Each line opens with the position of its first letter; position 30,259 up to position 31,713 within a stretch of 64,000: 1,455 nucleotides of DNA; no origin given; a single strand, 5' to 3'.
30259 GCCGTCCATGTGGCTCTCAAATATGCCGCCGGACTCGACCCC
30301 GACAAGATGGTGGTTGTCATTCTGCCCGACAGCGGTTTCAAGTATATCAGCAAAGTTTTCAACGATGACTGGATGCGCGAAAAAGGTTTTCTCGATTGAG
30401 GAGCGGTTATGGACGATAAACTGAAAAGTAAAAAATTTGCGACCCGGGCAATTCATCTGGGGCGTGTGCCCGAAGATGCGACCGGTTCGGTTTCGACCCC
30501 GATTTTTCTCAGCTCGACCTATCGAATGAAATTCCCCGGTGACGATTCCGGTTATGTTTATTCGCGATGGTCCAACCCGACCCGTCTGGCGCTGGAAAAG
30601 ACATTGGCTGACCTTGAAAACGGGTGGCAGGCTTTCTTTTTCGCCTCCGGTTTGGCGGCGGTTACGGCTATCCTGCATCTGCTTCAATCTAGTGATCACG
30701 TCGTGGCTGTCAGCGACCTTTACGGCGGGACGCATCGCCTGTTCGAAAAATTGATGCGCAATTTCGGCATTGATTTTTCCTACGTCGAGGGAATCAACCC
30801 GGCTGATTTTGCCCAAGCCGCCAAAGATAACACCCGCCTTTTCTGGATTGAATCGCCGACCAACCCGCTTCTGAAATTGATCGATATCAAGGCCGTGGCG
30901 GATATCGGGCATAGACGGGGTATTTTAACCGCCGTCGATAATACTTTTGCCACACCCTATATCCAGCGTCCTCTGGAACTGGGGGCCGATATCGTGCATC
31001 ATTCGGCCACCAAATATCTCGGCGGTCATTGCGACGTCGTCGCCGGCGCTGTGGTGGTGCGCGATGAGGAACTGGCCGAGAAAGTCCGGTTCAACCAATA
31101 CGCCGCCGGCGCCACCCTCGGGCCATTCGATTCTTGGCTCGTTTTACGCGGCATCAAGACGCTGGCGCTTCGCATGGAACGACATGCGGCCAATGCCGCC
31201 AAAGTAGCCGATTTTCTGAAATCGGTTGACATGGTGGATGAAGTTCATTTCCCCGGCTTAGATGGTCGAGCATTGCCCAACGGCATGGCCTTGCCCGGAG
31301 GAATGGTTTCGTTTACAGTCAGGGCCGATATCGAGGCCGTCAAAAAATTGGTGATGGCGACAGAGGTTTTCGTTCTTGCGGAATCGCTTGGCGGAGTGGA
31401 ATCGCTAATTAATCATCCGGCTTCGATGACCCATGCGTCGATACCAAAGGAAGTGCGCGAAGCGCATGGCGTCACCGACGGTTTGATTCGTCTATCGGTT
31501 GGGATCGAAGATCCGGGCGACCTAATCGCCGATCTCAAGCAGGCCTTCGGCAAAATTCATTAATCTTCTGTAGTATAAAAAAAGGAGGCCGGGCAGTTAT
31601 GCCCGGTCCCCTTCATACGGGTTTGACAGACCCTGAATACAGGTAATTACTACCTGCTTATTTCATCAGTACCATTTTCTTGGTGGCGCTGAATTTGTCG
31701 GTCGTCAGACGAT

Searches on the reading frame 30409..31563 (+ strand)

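Call 37: search_protein_families(library=ncbifam, proteins=[window:30409-31563:+], max_evalue=1e-30)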
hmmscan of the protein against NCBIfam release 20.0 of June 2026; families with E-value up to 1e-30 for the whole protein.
window:30409-31563:+ (384 aa): 42 families (the best 25 are shown)
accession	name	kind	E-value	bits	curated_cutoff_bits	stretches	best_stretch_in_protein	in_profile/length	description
NF005810.0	PRK07671.1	equivalog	1.7e-135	451.9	594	1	11-380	4-376/377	bifunctional cystathionine gamma-lyase/homocysteine desulfhydrase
NF005871.0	PRK07811.1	equivalog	2e-135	451.4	513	1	3-382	6-388/389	cystathionine gamma-synthase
NF004821.0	PRK06176.1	equivalog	2.2e-134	448.1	642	1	9-383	2-379/380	cystathionine gamma-synthase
NF006095.0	PRK08247.1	equivalog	4.9e-122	407.3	585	1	8-383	4-366/369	methionine biosynthesis PLP-dependent protein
NF005976.0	PRK08064.1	equivalog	6.3e-122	407.3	627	1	10-383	7-383/390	cystathionine beta-lyase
TIGR01328.1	met_gam_lyase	equivalog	4e-116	388.1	549.7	1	8-381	2-389/391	methionine gamma-lyase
NF004876.0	PRK06234.1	subfamily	2.8e-114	382.3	666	1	4-383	3-398/400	methionine gamma-lyase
NF005695.0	PRK07503.1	equivalog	3.6e-114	381.6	666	1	1-382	1-396/403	methionine gamma-lyase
NF005263.0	PRK06767.1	equivalog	1e-113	380.3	617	1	6-383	2-386/392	methionine gamma-lyase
NF043007.1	CysBLyMetC_Staph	equivalog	2.3e-111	372.4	700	1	26-381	20-373/378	cystathionine beta-lyase MetC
TIGR02080.1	O_succ_thio_ly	equivalog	1.5e-109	366.2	504.55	1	9-382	3-381/382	cystathionine gamma-synthase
TIGR01329.1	cysta_beta_ly_E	equivalog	3.5e-106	355.1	487.5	1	13-381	4-379/383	cystathionine beta-lyase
NF005577.0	PRK07269.1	equivalog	2.5e-103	346.1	620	1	8-380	5-362/364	cystathionine gamma-synthase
NF006003.0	PRK08133.1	equivalog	4.5e-103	345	522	1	5-379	7-393/396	O-succinylhomoserine sulfhydrylase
TIGR01326.1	OAH_OAS_sulfhy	subfamily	3.5e-99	332.4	495.1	2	9-229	1-230/418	O-acetylhomoserine aminocarboxypropyltransferase/cysteine synthase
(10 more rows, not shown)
